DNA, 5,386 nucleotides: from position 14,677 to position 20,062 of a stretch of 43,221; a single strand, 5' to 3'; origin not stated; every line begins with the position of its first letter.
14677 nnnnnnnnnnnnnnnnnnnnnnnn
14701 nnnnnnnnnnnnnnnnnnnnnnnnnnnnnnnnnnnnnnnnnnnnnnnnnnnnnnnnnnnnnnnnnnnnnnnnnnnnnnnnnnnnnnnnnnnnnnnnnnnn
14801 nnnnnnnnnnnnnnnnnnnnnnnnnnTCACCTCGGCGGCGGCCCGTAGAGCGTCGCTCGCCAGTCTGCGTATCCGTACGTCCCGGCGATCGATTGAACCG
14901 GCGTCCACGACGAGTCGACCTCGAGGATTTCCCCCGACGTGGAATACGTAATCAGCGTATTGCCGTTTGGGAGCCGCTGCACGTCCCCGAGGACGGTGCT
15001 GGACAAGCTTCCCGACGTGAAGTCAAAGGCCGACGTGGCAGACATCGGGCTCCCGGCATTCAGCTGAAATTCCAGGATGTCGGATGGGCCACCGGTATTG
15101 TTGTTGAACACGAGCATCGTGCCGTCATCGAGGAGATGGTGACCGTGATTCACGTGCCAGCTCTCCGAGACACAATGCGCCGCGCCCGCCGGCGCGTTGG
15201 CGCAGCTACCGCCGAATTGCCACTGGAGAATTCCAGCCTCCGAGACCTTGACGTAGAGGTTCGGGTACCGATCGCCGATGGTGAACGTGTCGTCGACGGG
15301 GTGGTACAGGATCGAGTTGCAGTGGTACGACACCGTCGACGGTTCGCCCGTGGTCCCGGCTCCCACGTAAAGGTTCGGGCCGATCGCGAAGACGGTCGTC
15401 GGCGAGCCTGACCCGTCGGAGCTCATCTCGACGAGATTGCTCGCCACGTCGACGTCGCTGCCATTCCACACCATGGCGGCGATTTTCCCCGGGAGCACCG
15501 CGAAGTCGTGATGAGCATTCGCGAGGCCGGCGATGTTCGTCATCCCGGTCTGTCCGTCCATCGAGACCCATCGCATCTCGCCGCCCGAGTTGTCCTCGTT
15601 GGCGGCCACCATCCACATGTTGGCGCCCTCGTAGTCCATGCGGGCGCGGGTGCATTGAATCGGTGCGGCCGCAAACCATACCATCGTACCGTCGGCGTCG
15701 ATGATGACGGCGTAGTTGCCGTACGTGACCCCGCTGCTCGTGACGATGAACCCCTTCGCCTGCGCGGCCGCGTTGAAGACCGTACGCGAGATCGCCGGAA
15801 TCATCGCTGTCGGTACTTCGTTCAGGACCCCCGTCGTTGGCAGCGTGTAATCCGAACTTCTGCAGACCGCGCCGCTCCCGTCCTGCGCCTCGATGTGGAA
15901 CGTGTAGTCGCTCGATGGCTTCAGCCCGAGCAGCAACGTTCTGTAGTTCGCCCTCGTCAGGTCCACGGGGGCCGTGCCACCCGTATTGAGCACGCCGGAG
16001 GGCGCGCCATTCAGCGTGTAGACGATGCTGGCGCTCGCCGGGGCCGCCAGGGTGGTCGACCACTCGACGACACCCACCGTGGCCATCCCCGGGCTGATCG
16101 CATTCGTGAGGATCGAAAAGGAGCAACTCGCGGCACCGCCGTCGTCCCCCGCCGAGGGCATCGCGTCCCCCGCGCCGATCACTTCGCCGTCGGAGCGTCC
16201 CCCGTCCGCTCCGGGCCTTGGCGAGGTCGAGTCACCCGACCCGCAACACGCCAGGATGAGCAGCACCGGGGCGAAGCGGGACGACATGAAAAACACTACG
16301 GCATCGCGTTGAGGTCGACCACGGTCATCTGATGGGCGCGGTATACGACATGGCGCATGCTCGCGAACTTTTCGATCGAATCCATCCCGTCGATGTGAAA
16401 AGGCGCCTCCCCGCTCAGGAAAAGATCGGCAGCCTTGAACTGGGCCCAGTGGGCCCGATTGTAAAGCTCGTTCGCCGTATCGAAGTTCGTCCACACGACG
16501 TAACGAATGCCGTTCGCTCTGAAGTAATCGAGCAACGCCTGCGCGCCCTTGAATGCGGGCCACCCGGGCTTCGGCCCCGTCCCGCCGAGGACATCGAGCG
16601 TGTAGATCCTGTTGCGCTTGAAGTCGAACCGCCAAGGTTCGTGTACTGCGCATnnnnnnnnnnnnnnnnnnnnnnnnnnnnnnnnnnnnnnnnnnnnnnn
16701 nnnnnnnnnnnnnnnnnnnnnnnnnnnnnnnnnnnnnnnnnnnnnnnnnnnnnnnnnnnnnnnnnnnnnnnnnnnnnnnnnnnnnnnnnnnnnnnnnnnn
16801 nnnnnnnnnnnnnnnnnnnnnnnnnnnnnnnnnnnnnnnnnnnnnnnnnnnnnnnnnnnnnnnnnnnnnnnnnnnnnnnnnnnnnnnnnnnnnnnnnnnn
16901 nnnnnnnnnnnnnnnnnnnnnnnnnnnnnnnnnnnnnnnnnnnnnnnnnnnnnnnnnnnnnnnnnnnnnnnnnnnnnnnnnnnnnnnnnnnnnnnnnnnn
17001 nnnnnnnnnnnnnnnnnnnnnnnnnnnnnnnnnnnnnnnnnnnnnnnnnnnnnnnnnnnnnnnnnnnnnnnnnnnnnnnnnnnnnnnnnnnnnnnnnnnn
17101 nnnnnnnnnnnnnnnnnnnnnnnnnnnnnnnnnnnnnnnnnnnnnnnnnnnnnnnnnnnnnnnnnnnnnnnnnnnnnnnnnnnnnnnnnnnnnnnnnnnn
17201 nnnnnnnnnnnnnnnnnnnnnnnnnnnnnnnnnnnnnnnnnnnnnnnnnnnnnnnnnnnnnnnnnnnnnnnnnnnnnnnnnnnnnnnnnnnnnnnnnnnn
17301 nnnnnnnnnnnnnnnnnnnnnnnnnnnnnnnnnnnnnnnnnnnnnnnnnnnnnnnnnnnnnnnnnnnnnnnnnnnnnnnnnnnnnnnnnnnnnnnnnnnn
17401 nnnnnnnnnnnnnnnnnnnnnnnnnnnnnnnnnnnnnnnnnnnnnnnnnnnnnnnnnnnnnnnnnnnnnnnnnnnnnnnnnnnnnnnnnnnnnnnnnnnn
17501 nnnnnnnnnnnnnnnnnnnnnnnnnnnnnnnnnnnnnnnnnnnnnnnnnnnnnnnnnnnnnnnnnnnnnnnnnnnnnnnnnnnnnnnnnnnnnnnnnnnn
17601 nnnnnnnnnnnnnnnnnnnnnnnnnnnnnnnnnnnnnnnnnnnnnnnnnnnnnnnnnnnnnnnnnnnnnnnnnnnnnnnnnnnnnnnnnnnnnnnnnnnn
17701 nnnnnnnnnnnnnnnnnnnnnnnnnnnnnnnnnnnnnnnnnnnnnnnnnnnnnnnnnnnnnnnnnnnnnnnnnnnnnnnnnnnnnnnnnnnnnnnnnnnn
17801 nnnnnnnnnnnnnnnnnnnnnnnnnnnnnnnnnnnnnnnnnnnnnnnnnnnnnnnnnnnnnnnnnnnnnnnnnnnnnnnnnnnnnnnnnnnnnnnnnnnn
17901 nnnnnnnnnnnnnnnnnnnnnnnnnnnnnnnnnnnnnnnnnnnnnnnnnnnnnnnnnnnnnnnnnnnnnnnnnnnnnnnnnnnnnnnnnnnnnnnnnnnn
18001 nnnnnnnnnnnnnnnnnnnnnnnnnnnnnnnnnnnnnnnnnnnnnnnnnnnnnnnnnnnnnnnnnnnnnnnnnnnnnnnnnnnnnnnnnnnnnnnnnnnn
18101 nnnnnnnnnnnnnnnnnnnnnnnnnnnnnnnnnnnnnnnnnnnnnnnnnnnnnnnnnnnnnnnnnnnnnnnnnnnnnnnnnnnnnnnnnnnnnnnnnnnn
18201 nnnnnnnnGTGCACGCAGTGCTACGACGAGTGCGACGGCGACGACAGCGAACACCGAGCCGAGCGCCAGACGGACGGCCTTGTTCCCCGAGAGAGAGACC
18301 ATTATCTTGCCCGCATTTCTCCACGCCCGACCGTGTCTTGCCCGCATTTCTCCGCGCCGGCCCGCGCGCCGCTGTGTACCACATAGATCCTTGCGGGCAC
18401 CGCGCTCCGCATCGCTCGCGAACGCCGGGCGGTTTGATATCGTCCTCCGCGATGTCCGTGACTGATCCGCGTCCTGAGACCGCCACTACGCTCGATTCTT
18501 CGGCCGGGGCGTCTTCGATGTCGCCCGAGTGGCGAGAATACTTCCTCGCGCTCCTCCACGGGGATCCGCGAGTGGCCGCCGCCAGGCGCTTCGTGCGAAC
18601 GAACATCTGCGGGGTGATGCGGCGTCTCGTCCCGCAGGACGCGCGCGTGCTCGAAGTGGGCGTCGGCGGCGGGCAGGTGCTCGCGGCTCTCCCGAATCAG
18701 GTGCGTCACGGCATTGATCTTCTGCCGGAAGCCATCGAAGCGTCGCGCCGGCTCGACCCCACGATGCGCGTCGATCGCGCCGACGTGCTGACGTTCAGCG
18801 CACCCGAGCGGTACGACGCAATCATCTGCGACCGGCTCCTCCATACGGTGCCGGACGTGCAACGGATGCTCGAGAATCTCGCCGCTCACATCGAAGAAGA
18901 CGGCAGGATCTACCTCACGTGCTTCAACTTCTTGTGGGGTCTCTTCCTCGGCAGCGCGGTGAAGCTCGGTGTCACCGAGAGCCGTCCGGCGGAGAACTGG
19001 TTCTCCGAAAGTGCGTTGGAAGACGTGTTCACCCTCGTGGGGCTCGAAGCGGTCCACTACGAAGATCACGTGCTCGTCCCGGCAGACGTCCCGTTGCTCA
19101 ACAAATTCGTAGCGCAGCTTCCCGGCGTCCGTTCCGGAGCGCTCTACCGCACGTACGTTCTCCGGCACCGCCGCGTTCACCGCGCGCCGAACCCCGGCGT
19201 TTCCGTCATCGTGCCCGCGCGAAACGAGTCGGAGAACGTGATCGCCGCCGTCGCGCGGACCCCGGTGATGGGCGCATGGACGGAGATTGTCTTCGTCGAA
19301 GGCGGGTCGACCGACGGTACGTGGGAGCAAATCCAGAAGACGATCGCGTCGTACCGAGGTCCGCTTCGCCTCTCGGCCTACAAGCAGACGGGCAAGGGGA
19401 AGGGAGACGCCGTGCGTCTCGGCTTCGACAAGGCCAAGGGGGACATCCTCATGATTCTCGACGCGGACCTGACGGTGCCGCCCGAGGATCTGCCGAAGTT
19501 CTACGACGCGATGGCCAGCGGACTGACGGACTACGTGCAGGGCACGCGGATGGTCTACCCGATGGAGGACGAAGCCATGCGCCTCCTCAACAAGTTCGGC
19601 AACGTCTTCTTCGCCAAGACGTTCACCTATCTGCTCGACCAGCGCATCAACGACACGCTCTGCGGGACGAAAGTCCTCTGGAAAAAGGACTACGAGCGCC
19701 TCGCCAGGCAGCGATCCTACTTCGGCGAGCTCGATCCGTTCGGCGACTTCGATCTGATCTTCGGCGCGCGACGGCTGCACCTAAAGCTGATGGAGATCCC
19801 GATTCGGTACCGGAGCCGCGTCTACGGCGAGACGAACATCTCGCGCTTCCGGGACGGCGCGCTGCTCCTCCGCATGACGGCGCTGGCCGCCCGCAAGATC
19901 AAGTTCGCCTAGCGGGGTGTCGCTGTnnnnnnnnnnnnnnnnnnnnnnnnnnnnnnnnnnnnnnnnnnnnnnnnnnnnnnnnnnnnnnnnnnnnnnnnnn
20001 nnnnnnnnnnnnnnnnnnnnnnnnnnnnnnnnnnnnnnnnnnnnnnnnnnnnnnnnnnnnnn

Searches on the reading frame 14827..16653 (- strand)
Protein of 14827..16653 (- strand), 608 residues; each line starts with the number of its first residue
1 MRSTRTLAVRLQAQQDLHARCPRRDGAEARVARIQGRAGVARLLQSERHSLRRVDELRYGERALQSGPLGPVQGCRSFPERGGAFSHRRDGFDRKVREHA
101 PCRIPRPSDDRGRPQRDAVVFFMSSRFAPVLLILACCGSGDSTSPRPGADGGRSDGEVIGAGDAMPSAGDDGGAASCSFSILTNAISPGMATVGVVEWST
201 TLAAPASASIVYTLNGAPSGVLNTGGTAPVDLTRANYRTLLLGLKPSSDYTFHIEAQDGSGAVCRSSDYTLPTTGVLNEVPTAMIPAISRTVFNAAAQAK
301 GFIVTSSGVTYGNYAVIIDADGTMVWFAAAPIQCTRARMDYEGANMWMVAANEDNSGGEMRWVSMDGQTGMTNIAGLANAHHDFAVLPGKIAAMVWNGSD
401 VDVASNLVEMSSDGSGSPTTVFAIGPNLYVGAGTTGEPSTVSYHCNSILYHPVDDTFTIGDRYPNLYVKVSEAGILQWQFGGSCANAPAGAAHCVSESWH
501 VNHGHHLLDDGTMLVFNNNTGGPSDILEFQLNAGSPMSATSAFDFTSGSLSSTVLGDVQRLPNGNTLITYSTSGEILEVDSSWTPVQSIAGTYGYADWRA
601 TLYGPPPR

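Call 14: search_protein_families(library=pfam, proteins=[window:14827-16653:-], max_evalue=0.001)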
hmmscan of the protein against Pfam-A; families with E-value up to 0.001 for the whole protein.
window:14827-16653:- (608 aa): 2 families
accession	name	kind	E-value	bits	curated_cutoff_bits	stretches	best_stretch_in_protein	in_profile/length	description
PF14269.12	Arylsulfotran_2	-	1.4e-08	34.9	27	1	442-581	144-290/301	Arylsulfotransferase (ASST)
PF05935.17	Arylsulfotrans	-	0.00011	21.7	24.2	0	444-522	176-267/374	Arylsulfotransferase (ASST)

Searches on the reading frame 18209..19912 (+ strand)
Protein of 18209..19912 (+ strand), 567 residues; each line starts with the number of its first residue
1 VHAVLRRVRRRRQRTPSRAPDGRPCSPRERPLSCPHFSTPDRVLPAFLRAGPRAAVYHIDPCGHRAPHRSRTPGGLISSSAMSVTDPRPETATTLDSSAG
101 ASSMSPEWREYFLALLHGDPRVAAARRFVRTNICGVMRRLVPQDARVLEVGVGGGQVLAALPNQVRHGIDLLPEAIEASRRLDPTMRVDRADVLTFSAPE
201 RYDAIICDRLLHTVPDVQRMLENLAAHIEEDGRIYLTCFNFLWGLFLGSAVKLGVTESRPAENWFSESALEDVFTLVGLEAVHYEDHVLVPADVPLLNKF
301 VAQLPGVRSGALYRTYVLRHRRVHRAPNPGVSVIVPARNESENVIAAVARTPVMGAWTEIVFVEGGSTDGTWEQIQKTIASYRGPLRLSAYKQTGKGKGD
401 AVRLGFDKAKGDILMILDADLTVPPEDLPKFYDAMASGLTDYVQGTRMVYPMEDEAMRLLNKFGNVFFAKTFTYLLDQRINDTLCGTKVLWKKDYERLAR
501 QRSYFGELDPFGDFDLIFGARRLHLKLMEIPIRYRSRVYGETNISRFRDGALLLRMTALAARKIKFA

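Call 14: search_protein_families(library=pfam, proteins=[window:18209-19912:+], max_evalue=0.001)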
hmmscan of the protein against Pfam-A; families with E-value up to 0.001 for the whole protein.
window:18209-19912:+ (567 aa): 10 families
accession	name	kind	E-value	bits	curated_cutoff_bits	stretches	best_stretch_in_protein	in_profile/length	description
PF00535.33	Glycos_transf_2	-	3.9e-23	82.7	23.3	1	332-480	1-145/168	Glycosyl transferase family 2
PF13489.12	Methyltransf_23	-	1.1e-10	42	27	1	127-283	3-163/164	Methyltransferase domain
PF13649.12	Methyltransf_25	-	1.5e-09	38.8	27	1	147-232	1-97/97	Methyltransferase domain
PF08242.18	Methyltransf_12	-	6.4e-09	36.9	30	1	148-234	1-98/98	Methyltransferase domain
PF08241.18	Methyltransf_11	-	1e-07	32.9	21.2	1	148-235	1-94/95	Methyltransferase domain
PF10111.15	Glyco_tranf_2_2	-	2.2e-07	31.1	27.3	1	332-467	1-141/276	Glycosyltransferase like family 2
PF13847.12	Methyltransf_31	-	1.7e-06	28.2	27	1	145-240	5-113/145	Methyltransferase domain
PF13641.12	Glyco_tranf_2_3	-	2.3e-06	28.2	27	1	329-472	1-144/230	Glycosyltransferase like family 2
PF05401.17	NodS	-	8.9e-05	22.8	24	1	144-233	44-141/201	Nodulation protein S (NodS)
PF13506.12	Glyco_transf_21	-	0.00049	20.1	21.7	1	405-493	25-111/174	Glycosyl transferase family 21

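Call 16: search_protein_families(library=ncbifam, proteins=[window:18209-19912:+], max_evalue=0.0001)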
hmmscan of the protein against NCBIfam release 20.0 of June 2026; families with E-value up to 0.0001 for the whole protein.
window:18209-19912:+ (567 aa): 12 families
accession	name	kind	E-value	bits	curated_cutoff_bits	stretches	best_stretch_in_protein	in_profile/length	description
TIGR04182.1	glyco_TIGR04182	equivalog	4.6e-28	98.4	325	1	331-554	2-211/293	S-layer glycoprotein N-glycosyltransferase AglJ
NF041391.1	DPhHxTase_Halo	equivalog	2.8e-14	52.6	375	1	355-552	22-200/213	dolichyl-phosphate hexose transferase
TIGR04283.1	glyco_like_mftF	equivalog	6e-12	45.6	182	1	331-432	1-94/221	TIGR04283 family arsenosugar biosynthesis glycosyltransferase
NF007986.1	PRK10714.1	equivalog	1.7e-10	40.4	529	1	331-443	8-122/316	undecaprenyl-phosphate 4-deoxy-4-formamido-L-arabinose transferase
NF047588.1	GlcsyltransPgfSStrep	equivalog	4.7e-10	39.2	500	1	356-503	33-172/308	glycosyltransferase PgfS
NF010496.0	PRK13915.1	equivalog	5.2e-10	38.9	262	1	329-424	31-130/307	glucosyl-3-phosphoglycerate synthase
TIGR03937.1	PgaC_IcaA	equivalog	1.3e-09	37.5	422.3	1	322-423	38-138/407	poly-beta-1,6-N-acetyl-D-glucosamine synthase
NF041875.1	EPS_EpsD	equivalog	9.8e-09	35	370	1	331-436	1-105/325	exopolysaccharide biosynthesis glycosyltransferase EpsD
TIGR01983.1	UbiG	equivalog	2.6e-08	33.5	102.95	1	128-240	32-155/228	bifunctional 2-polyprenyl-6-hydroxyphenol methylase/3-demethylubiquinol 3-O-methyltransferase UbiG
NF045667.1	MTase_DVU1556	equivalog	3.2e-07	30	155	1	141-287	20-168/213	DVU_1556 family methyltransferase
NF058614.1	PPMAGASynPpgS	equivalog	7.4e-05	22.3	370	0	331-455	2-121/226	polyprenyl-phospho-N-acetylgalactosaminyl synthase PpgS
NF007482.0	PRK10073.1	equivalog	9.2e-05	21.6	423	0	329-428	6-103/334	glycosyltransferase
